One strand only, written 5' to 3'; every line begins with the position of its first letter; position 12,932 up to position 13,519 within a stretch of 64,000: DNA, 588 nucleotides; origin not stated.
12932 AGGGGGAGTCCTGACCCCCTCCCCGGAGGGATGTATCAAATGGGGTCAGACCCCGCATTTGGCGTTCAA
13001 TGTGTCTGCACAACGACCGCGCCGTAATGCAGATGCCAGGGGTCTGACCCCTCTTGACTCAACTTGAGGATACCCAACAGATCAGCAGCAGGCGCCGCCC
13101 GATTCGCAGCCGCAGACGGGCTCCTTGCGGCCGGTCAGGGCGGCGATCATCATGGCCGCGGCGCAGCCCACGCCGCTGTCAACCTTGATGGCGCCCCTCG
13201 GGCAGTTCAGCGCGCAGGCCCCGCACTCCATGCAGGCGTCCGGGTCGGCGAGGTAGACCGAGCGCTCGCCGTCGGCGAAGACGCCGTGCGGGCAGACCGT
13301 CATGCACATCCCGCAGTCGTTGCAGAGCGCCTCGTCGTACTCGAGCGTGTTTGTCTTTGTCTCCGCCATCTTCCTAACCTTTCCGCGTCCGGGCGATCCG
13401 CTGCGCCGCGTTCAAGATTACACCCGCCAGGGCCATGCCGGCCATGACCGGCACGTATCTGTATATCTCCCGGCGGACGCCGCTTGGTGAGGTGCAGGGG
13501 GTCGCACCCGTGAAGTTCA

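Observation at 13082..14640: hgcA-hgcB mercury-methylation gene pair with both signature motifs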

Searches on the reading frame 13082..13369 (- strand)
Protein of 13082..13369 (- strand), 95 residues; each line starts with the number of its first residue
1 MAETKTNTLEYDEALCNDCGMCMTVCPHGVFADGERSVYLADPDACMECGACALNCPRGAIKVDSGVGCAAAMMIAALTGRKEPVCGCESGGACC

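Call 3: search_protein_families(library=pfam, proteins=[window:13082-13369:-], max_evalue=0.01)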
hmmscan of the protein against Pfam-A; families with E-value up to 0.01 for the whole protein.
window:13082-13369:- (95 aa): 15 families
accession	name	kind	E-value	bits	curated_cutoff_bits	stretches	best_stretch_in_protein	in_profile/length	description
PF12837.12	Fer4_6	-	4.4e-13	48.9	25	2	10-31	3-24/24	4Fe-4S binding domain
PF00037.32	Fer4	-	3.5e-12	46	21.1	2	42-62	4-24/24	4Fe-4S binding domain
PF13187.11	Fer4_9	-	2.6e-10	40.6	27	1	16-61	2-52/52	4Fe-4S dicluster domain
PF12838.12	Fer4_7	-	1.5e-08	35.4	27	2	5-30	27-52/52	4Fe-4S dicluster domain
PF12797.12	Fer4_2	-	1.2e-07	31.7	24.5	2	40-57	4-21/22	4Fe-4S binding domain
PF13237.11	Fer4_10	-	2.2e-07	31.1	25.5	1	10-57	3-53/53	4Fe-4S dicluster domain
PF13484.11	Fer4_16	-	3.8e-06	28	30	1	16-34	2-20/66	4Fe-4S double cluster binding domain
PF25160.1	LdpA_Fe-S-bd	-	5.6e-05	23.3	27.6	1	13-30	25-42/49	LdpA Fe-S cluster-binding domain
PF12800.12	Fer4_4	-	0.00018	22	24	1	15-27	3-15/17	4Fe-4S binding domain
PF13183.11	Fer4_8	-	0.00019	22.4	27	1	10-30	48-68/68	4Fe-4S dicluster domain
PF14697.11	Fer4_21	-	0.0012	19.3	35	1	5-27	30-52/59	4Fe-4S dicluster domain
PF06902.16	Fer4_19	-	0.0019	18.7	24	1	8-63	7-61/64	Divergent 4Fe-4S mono-cluster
PF13534.11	Fer4_17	-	0.0021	19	22.2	0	14-30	44-60/61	4Fe-4S dicluster domain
PF12798.12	Fer4_3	-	0.0049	18.1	27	0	46-60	1-15/15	4Fe-4S binding domain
PF13370.11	Fer4_13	-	0.0071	17.5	24.5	0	12-28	2-18/58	4Fe-4S single cluster domain of Ferredoxin I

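Call 4: search_protein_families(library=ncbifam, proteins=[window:13082-13369:-], max_evalue=0.01)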
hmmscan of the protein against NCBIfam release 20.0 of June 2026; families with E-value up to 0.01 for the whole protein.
window:13082-13369:- (95 aa): 59 families (the best 25 are shown)
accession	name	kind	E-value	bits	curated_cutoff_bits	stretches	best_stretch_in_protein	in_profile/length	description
NF040864.1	HgcB_ferredoxin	equivalog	3.8e-31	106.8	99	1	6-95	6-93/93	mercury methylation ferredoxin HgcB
NF043039.1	HgcAB_like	equivalog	4.4e-14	52.8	285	1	3-61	289-349/350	HgcAB-like fusion protein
NF058577.1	FdxA_fam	equivalog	9.9e-11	41.7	65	2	16-60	9-52/52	4Fe-4S ferredoxin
NF038196.1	ferrodoxin_EFR1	subfamily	1.4e-08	35.1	75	1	4-64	175-232/242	EFR1 family ferrodoxin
NF040684.1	PorD_Arch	equivalog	1.4e-08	34.7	120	1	11-63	29-81/85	pyruvate synthase subunit PorD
NF006221.0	PRK08348.1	subfamily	1.5e-08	34.5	124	1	8-65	38-96/136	NADH-plastoquinone oxidoreductase subunit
TIGR02179.1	PorD_KorD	subfamily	1.7e-08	34.5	60.05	1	11-63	22-74/78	2-oxoacid:acceptor oxidoreductase, delta subunit, pyruvate/2-ketoisovalerate family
NF045490.1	FdxA_Protbact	equivalog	7.8e-08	32.5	135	1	21-68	16-62/104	ferredoxin FdxA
NF040770.1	hetero_SS_HdrA2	exception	7.8e-08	30.9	1100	1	7-82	570-644/777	CoB-CoM heterodisulfide reductase HdrA2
TIGR04395.1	cutC_activ_rSAM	equivalog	1.5e-07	31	360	1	5-64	45-106/309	choline TMA-lyase-activating enzyme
TIGR04105.1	FeFe_hydrog_B1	subfamily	2.2e-07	29.9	450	2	41-67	185-211/462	monomeric [FeFe] hydrogenase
NF041891.1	hdrA_Methbact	equivalog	4.3e-07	28.5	1300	1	10-68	568-625/762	ferredoxin:CoB-CoM heterodisulfide reductase subunit HdrA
TIGR02494.1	PFLE_PFLC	subfamily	1e-06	28.3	174.35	1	4-65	38-101/293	glycyl-radical enzyme activating protein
NF045874.1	Vhu_polyferre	exception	1e-06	27.8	600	1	6-29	321-344/381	F420-non-reducing hydrogenase associated-polyferredoxin VhuB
TIGR02060.1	aprB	equivalog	1.1e-06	28.6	135.65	1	16-67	10-68/132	adenylyl-sulfate reductase subunit beta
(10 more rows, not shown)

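Call 23: find_encoding_contigs(protein=window:13082-13369:-, flank=3000, max_places=5)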
Protein window:13082-13369:- (95 aa): 5 contigs read that carry it; 3 places shown.
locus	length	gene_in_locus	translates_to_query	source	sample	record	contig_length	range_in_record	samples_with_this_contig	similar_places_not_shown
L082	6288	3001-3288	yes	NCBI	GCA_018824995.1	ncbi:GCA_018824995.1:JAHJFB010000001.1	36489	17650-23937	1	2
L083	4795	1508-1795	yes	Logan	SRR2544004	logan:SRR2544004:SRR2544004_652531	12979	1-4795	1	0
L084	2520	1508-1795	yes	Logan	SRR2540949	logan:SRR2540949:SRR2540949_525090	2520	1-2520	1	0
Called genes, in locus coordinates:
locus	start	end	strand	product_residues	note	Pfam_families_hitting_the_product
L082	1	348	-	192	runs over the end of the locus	PF03551:PadR, PF10400:Vir_act_alpha_C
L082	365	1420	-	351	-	PF12797:Fer4_2 (faint), PF00037:Fer4 (faint), PF13237:Fer4_10 (weak), PF14697:Fer4_21, PF12837:Fer4_6 (weak)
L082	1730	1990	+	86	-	PF04014:MazE_antitoxin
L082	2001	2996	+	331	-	PF03599:CdhD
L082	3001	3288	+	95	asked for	PF12838:Fer4_7 (faint), PF00037:Fer4 (weak), PF12797:Fer4_2 (faint), PF12837:Fer4_6, PF13237:Fer4_10 (weak), PF13187:Fer4_9, PF13484:Fer4_16 (faint), PF00037:Fer4 (weak)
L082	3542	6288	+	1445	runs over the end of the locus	PF13432:TPR_16 (weak), PF14559:TPR_19 (weak)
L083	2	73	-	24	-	?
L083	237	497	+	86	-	PF04014:MazE_antitoxin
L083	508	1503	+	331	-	PF03599:CdhD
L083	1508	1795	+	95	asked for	PF12838:Fer4_7 (faint), PF00037:Fer4 (weak), PF12797:Fer4_2 (faint), PF12837:Fer4_6, PF13237:Fer4_10 (weak), PF13187:Fer4_9, PF13484:Fer4_16 (faint), PF00037:Fer4 (weak)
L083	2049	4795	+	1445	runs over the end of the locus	PF13432:TPR_16 (weak), PF14559:TPR_19 (weak)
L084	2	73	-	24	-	?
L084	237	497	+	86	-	PF04014:MazE_antitoxin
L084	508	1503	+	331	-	PF03599:CdhD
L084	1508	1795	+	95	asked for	PF12838:Fer4_7 (faint), PF00037:Fer4 (weak), PF12797:Fer4_2 (faint), PF12837:Fer4_6, PF13237:Fer4_10 (weak), PF13187:Fer4_9, PF13484:Fer4_16 (faint), PF00037:Fer4 (weak)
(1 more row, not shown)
